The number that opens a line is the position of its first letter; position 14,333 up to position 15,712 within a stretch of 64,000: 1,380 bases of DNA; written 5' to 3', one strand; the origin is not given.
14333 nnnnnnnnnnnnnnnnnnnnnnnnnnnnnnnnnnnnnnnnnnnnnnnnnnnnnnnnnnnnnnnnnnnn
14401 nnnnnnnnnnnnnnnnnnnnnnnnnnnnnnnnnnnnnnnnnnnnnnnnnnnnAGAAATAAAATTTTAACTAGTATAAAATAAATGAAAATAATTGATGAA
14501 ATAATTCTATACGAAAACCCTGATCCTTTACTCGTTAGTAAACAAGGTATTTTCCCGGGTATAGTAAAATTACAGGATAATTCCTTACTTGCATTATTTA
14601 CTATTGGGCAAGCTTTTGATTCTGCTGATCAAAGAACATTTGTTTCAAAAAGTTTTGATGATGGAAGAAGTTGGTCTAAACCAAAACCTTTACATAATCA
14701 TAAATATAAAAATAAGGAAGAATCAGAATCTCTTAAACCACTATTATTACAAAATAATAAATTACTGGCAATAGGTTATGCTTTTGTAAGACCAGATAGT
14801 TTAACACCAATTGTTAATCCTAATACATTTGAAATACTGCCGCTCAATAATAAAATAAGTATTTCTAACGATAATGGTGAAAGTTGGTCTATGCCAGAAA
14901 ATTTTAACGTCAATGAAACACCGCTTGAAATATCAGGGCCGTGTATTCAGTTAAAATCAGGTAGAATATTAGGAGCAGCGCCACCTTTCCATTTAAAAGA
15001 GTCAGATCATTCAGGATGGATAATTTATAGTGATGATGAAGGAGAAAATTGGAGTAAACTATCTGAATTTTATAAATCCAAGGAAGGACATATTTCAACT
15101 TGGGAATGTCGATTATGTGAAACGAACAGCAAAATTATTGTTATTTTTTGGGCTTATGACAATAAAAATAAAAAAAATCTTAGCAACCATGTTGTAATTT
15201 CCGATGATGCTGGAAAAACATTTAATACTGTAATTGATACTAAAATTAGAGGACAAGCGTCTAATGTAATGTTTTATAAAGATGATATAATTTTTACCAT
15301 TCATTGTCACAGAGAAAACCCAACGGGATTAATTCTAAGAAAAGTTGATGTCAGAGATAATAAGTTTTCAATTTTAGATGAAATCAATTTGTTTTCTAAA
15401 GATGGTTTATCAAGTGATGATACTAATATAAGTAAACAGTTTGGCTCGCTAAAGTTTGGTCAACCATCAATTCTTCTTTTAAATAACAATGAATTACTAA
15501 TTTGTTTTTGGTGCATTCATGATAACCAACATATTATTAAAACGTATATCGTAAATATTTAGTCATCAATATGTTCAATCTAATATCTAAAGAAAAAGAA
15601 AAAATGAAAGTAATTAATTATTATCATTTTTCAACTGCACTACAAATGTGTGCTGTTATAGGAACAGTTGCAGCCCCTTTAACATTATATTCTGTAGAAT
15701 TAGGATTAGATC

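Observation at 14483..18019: Two cytoplasmic BNR/Asp-box propeller proteins flanking an MFS transporter, both apparently lacking the sialidase RIP arginine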

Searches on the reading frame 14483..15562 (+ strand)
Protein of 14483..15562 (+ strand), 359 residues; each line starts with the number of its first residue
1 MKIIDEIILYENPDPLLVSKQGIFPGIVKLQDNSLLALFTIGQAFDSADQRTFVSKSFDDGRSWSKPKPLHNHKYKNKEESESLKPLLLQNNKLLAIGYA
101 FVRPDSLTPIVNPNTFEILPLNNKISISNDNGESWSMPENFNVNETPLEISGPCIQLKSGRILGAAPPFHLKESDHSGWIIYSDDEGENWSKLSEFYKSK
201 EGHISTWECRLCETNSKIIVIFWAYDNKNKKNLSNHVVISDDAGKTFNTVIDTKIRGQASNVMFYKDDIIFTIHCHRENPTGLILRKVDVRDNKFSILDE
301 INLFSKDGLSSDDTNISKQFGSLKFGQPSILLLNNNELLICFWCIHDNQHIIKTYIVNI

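Call 3: search_protein_families(library=pfam, proteins=[window:14483-15562:+], max_evalue=0.01)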
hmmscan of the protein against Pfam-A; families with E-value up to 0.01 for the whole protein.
window:14483-15562:+ (359 aa): 7 families
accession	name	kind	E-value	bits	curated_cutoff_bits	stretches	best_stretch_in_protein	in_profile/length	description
PF13088.12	BNR_2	-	2.6e-11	43.8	31.4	1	126-279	85-232/277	BNR repeat-like domain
PF02012.26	BNR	-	7.5e-09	34.7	27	0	181-192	1-12/12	BNR/Asp-box repeat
PF24316.1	Tli3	-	1.1e-06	29.5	27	0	211-251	55-99/129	T6SS Tli3 immunity protein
PF15902.12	Sortilin-Vps10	-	1.8e-06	27.4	33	2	180-341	3-134/446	Sortilin, neurotensin receptor 3,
PF00251.26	Glyco_hydro_32N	-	0.00023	21.3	22.1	0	176-210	155-189/307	Glycosyl hydrolases family 32 N-terminal domain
PF21471.3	Reelin_subrepeat-B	-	0.0023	18.1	27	0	174-230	56-112/127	Reelin subrepeat B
PF06608.16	CFAP68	-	0.0095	16.6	24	1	174-258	24-107/148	Cilia- and flagella-associated protein 68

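Call 4: search_protein_families(library=ncbifam, proteins=[window:14483-15562:+], max_evalue=0.01)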
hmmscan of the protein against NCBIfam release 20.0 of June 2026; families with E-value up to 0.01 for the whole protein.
window:14483-15562:+ (359 aa): 0 families

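Call 6: search_solved_structures(query=window:14483-15562:+, max_evalue=10, show_alignments=2)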
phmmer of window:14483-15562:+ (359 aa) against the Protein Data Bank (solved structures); distinct sequences matched with E-value up to 10: 32.
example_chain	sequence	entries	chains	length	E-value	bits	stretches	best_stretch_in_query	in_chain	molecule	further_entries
5hx0_A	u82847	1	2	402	3.4e-08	36.3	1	47-308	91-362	Uncharacterized protein Dfer_1899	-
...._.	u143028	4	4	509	7.9e-06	28.5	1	27-196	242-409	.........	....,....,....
8t26_A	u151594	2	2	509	8.5e-06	28.4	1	27-196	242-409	Sialidase, putative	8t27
8gn6_C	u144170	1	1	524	1.4e-05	27.7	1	27-196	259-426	Sialidase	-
8gn6_A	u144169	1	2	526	1.4e-05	27.7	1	27-195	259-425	Sialidase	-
2bf6_A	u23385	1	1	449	9.8e-05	24.9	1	126-191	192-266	EXO-ALPHA-SIALIDASE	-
8u2a_A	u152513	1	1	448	9.8e-05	24.9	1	126-191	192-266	Exo-alpha-sialidase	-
5tsp_A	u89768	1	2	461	9.9e-05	24.9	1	126-191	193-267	Sialidase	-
8u5o_A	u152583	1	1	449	9.9e-05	24.9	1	126-191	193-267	Exo-alpha-sialidase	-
2vk5_A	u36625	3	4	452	0.0001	24.9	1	126-191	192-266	EXO-ALPHA-SIALIDASE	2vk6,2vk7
8xve_R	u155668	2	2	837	0.00037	23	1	126-191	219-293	Exo-alpha-sialidase,Endothelin receptor type B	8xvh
8xql_R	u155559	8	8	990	0.00052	22.5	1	126-191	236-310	Exo-alpha-sialidase,Taste receptor type 2 member 14,LgBiT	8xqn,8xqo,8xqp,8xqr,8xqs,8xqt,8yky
4x6k_A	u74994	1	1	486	0.0022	20.5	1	116-193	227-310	Anhydrosialidase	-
4x47_A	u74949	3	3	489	0.0022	20.5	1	116-193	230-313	Anhydrosialidase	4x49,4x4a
4yw1_A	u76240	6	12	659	0.004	19.6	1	115-191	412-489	Neuraminidase C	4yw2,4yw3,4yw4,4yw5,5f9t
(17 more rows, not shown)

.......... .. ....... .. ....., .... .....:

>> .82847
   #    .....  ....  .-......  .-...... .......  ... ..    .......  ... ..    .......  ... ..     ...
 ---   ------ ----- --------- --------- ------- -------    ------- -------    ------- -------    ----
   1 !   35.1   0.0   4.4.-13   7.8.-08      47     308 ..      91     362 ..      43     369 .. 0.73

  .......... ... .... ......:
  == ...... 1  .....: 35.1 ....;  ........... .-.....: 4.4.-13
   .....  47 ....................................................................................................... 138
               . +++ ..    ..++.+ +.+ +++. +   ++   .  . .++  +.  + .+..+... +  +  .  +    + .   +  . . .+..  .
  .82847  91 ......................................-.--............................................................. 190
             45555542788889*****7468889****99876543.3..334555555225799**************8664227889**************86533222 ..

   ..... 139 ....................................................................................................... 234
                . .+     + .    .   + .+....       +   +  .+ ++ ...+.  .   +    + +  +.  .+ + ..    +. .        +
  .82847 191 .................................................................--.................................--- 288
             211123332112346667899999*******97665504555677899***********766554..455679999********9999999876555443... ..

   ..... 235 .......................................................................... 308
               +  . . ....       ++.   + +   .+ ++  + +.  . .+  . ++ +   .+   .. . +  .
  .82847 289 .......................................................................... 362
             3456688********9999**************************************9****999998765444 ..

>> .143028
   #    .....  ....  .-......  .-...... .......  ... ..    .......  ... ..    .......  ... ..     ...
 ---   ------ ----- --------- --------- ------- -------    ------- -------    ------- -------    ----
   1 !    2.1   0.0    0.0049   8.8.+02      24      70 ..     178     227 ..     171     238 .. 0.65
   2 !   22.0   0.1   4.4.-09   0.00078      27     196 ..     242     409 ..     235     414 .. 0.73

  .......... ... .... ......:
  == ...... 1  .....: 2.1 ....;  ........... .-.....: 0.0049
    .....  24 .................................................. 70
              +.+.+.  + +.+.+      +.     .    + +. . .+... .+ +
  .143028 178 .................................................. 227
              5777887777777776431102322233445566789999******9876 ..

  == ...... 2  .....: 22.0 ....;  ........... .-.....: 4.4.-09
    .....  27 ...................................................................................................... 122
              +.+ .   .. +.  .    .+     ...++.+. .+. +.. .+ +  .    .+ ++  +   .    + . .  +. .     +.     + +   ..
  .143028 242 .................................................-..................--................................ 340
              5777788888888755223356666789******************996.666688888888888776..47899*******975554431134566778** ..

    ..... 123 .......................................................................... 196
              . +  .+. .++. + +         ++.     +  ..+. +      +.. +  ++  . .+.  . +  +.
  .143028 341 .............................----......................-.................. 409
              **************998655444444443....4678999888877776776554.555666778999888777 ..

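Call 10: find_homologous_proteins(query=window:14483-15562:+, max_evalue=0.001)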
Query window:14483-15562:+ (359 aa): 199 proteins with E <= 0.001 among 2485 candidates; the best 120 are listed.
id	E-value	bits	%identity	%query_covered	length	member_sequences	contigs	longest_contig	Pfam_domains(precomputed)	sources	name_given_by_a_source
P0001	2.8e-238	808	98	100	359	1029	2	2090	PF24316.2,PF02012.27,PF15902.13,PF13088.13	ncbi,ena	-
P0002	1.8e-220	750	89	100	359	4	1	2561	PF24316.2,PF02012.27,PF15902.13,PF13088.13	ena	-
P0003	2.9e-209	713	84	100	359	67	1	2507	PF24316.2,PF02012.27,PF15902.13,PF13088.13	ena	-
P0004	4.0e-189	646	75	100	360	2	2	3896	PF24316.2,PF13088.13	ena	-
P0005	1.2e-188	645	76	100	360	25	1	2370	PF13088.13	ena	-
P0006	7.9e-184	629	74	100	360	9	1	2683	PF24316.2,PF13088.13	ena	-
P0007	3.2e-174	597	97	74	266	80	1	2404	PF24316.2,PF02012.27,PF13088.13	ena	-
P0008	9.7e-160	550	65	100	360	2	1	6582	PF24316.2,PF02012.27,PF13088.13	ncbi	-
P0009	2.7e-159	548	65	97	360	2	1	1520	PF24316.2,PF13088.13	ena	-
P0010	6.1e-158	544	65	100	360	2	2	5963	PF24316.2,PF13088.13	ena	-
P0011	6.8e-158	544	65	100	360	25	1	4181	PF24316.2,PF13088.13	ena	-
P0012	1.3e-157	543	65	100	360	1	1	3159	PF24316.2,PF13088.13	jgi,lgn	-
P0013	8.6e-157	540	65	97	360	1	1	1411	PF24316.2,PF02012.27,PF13088.13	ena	-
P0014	1.1e-156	540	65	100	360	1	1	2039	PF24316.2,PF02012.27,PF13088.13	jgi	-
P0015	2.5e-156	539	64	100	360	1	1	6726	PF24316.2,PF02012.27,PF15902.13,PF13088.13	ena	-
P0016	2.9e-156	538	65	97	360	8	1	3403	PF24316.2,PF02012.27,PF13088.13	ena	-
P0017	6.7e-156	537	64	97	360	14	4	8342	PF24316.2,PF13088.13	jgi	-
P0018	1.4e-155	536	64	99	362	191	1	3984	PF24316.2,PF02012.27,PF13088.13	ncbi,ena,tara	tara:strand:- start:1771 stop:2859 length:1089 start_codon:yes stop_codon:yes gene_type:complete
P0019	1.6e-155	536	64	97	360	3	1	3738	PF24316.2,PF02012.27,PF13088.13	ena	-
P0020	3.8e-155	535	64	97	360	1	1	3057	PF24316.2,PF02012.27,PF13088.13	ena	-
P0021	6.7e-155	534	63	97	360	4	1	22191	PF24316.2,PF02012.27,PF13088.13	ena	-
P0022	1.1e-154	533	63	100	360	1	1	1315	PF24316.2,PF02012.27,PF13088.13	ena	-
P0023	1.1e-154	533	63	100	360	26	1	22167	PF24316.2,PF13088.13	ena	-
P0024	7.0e-154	530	63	100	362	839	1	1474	PF24316.2,PF02012.27,PF13088.13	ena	-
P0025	7.4e-154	530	63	100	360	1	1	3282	PF24316.2,PF02012.27,PF13088.13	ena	-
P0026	1.4e-153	530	62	100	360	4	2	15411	PF24316.2,PF02012.27,PF15902.13,PF13088.13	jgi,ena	-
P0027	1.7e-153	529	63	100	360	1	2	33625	PF24316.2,PF02012.27,PF13088.13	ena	-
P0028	2.6e-153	529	63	100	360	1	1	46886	PF24316.2,PF02012.27,PF13088.13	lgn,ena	-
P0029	3.4e-153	528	63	100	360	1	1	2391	PF24316.2,PF02012.27,PF13088.13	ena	-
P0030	6.7e-153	527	63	100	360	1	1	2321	PF24316.2,PF02012.27,PF13088.13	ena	-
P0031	7.6e-153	527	63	100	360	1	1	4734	PF24316.2,PF02012.27,PF13088.13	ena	-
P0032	8.8e-153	527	63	100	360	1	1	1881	PF24316.2,PF02012.27,PF13088.13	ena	-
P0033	1.0e-152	527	63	100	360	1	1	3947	PF24316.2,PF02012.27,PF13088.13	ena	-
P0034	1.1e-152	527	63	100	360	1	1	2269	PF24316.2,PF02012.27,PF13088.13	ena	-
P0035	1.2e-152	526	63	100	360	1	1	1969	PF24316.2,PF02012.27,PF13088.13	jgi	jgi:sialidase-1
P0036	6.1e-152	524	63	100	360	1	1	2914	PF13088.13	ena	-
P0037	7.2e-152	524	63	100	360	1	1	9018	PF24316.2,PF02012.27,PF13088.13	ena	-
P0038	1.0e-151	523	63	100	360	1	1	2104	PF24316.2,PF02012.27,PF13088.13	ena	-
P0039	1.2e-151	523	63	100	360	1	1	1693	PF24316.2,PF02012.27,PF13088.13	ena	-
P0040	6.9e-151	521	62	100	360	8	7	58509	PF24316.2,PF02012.27,PF15902.13,PF13088.13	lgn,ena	-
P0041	7.6e-151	521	62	97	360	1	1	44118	PF24316.2,PF02012.27,PF13088.13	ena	-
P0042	2.9e-143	496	94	65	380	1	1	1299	PF24316.2,PF01379.26,PF02012.27,PF15902.13,PF13088.13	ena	-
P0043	4.0e-143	495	57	100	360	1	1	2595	PF24316.2,PF02012.27,PF13088.13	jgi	-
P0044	7.0e-142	491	63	92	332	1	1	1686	PF24316.2,PF02012.27,PF13088.13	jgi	jgi:sialidase-1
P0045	4.2e-141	488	58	100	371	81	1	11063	PF24316.2,PF02012.27,PF13088.13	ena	-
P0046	6.3e-140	485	58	100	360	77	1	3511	PF02012.27,PF13088.13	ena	-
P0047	7.7e-140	484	57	100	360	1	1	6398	PF24316.2,PF13088.13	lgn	-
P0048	1.9e-139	483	58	100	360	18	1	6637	PF24316.2,PF02012.27,PF13088.13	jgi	jgi:sialidase-1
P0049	2.2e-139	483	58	100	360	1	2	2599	PF24316.2,PF02012.27,PF13088.13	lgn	-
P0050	4.5e-138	479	63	91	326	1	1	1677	PF24316.2,PF02012.27,PF13088.13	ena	-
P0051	2.7e-137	476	57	100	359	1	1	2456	PF24316.2,PF13088.13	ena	-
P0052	3.5e-137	476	56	100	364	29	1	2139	PF02012.27,PF13088.13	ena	-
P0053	4.0e-137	475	56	100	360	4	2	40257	PF13088.13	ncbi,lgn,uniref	ncbi:sialidase family protein [Maritalea sp.]|uniref:sialidase family protein n=1 Tax=Maritalea sp. 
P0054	5.2e-137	475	56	100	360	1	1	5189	PF24316.2,PF13088.13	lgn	-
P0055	2.8e-136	473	57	100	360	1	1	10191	PF13088.13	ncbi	-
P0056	3.7e-136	472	57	100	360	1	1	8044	PF02012.27,PF13088.13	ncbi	-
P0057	9.2e-136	471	56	100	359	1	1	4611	PF24316.2,PF13088.13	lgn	-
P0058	2.7e-135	469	58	99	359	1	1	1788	PF13088.13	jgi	jgi:sialidase-1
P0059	2.9e-135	469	55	100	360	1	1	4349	PF02012.27,PF13088.13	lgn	-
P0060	1.2e-134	467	56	100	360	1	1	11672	PF13088.13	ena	-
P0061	2.1e-134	466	55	100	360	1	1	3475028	PF13088.13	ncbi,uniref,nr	ncbi:sialidase family protein [Devosia rhodophyticola]|uniref:Sialidase family protein n=1 Tax=Devos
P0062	2.5e-133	463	55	99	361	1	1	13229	PF02012.27,PF13088.13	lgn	-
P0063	9.3e-133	461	56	100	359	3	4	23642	PF13088.13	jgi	jgi:sialidase-1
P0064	1.2e-132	461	55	100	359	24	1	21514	PF24316.2,PF02012.27,PF13088.13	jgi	-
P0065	2.8e-132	459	55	100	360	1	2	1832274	PF24316.2,PF02012.27,PF13088.13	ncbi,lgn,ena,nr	ncbi:MAG: exo-alpha-sialidase [Rhizobiales bacterium]|nr:glycoside hydrolase [Hyphomicrobiales bacte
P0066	6.0e-132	458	55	100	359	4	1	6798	PF24316.2,PF02012.27,PF13088.13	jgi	jgi:sialidase-1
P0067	1.0e-131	458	56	99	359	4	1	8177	PF24316.2,PF02012.27,PF13088.13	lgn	-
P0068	1.8e-131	457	56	99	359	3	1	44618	PF24316.2,PF02012.27,PF13088.13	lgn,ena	-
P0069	1.8e-131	457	54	100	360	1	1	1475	PF02012.27,PF13088.13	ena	-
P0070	4.9e-131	455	55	100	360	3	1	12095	PF02012.27,PF13088.13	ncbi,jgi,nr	ncbi:MAG: exo-alpha-sialidase [Alphaproteobacteria bacterium]|nr:exo-alpha-sialidase [Alphaproteobac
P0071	7.7e-131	455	54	99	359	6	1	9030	PF02012.27,PF13088.13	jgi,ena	-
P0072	4.2e-130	452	55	100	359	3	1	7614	PF02012.27,PF13088.13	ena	-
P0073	4.3e-130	452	54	100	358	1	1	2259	PF13088.13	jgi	jgi:sialidase-1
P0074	1.7e-129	450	56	99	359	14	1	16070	PF02012.27,PF13088.13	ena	-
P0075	9.8e-129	448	54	100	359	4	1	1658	PF02012.27,PF13088.13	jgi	jgi:sialidase-1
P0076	2.0e-128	447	55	99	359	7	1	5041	PF24316.2,PF02012.27,PF13088.13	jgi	-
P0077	4.4e-128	446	54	100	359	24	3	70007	PF02012.27,PF13088.13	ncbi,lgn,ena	-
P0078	4.4e-128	446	56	100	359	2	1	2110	PF02012.27,PF13088.13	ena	-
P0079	4.7e-128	446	54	100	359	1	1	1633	PF24316.2,PF02012.27,PF13088.13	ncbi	-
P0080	5.1e-128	445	55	99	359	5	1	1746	PF24316.2,PF02012.27,PF13088.13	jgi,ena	-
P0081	6.5e-128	445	55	100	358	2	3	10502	PF02012.27,PF13088.13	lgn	-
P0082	1.4e-127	444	54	100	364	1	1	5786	PF02012.27,PF13088.13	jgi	-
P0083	1.5e-127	444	54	100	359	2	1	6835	PF24316.2,PF02012.27,PF13088.13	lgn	-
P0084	2.9e-127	443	54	100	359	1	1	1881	PF24316.2,PF02012.27,PF13088.13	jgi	jgi:sialidase-1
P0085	5.2e-127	442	54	99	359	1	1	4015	PF24316.2,PF02012.27,PF13088.13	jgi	jgi:sialidase-1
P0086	5.6e-127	442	54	100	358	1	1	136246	PF24316.2,PF02012.27,PF13088.13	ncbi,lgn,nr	ncbi:MAG: exo-alpha-sialidase [Hyphomicrobiales bacterium]|nr:MAG: exo-alpha-sialidase [Hyphomicrobi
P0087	5.8e-127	442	54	99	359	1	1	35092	PF24316.2,PF02012.27,PF13088.13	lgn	-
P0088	1.0e-126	441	54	99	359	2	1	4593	PF24316.2,PF02012.27,PF13088.13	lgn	-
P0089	1.0e-126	441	54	100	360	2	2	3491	PF13088.13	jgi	jgi:sialidase-1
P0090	1.1e-126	441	54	100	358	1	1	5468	PF24316.2,PF02012.27,PF13088.13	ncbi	-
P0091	1.2e-126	441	55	99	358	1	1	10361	PF24316.2,PF02012.27,PF13088.13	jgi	jgi:sialidase-1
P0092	1.7e-126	440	54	100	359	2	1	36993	PF13088.13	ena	-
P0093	1.7e-126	440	98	56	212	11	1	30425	PF02012.27,PF13088.13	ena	-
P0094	1.7e-126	440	54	100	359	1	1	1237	PF24316.2,PF02012.27,PF13088.13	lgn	-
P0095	3.0e-126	440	55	99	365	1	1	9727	PF02012.27,PF13088.13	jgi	jgi:sialidase-1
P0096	3.3e-126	439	54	99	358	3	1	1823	PF24316.2,PF02012.27,PF13088.13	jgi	jgi:sialidase-1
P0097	7.6e-126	438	54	99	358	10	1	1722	PF02012.27,PF13088.13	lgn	-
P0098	3.4e-125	436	53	100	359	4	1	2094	PF02012.27,PF13088.13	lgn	-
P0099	3.5e-125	436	53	100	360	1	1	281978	PF02012.27,PF13088.13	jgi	jgi:BNR repeat-like domain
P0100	8.0e-125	435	53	100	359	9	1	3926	PF02012.27,PF13088.13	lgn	-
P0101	8.7e-125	435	53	99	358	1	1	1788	PF24316.2,PF02012.27,PF13088.13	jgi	jgi:sialidase-1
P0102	1.2e-124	434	53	99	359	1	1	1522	PF13088.13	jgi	jgi:sialidase-1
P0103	1.2e-124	434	53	100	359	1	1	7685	PF02012.27,PF13088.13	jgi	jgi:sialidase-1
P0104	1.5e-124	434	53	99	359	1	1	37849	PF24316.2,PF02012.27,PF13088.13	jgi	jgi:sialidase-1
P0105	1.8e-124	434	53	99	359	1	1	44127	PF24316.2,PF02012.27,PF13088.13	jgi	jgi:sialidase-1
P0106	2.2e-124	433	53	100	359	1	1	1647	PF13088.13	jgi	jgi:sialidase-1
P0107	3.7e-124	433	53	100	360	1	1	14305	PF02012.27,PF13088.13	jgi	jgi:BNR repeat protein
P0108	4.9e-124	432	53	100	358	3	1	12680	PF13088.13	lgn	-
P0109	6.0e-124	432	53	99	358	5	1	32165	PF13088.13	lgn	-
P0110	7.7e-124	432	53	100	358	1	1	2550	PF02012.27,PF13088.13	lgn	-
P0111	1.2e-123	431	53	100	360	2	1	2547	PF02012.27,PF13088.13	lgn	-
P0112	2.7e-123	430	53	100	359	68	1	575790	PF02012.27,PF13088.13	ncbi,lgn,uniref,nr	ncbi:hypothetical protein ASC89_12240 [Devosia sp. Root413D1]|uniref:sialidase family protein n=1 Ta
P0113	2.8e-123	430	52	99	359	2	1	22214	PF02012.27,PF13088.13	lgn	-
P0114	3.9e-123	429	55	100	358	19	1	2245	PF02012.27,PF13088.13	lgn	-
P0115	5.9e-123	429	54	100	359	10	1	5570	PF02012.27,PF13088.13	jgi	jgi:sialidase-1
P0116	1.0e-122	428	53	100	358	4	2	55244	PF24316.2,PF02012.27,PF13088.13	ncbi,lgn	-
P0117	1.2e-122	428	52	99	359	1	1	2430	PF24316.2,PF02012.27,PF13088.13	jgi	jgi:sialidase-1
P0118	1.2e-122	428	52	100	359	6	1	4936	PF13088.13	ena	-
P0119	1.5e-122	427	53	100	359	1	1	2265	PF02012.27,PF13088.13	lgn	-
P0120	2.3e-122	427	53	100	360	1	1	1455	PF13088.13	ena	-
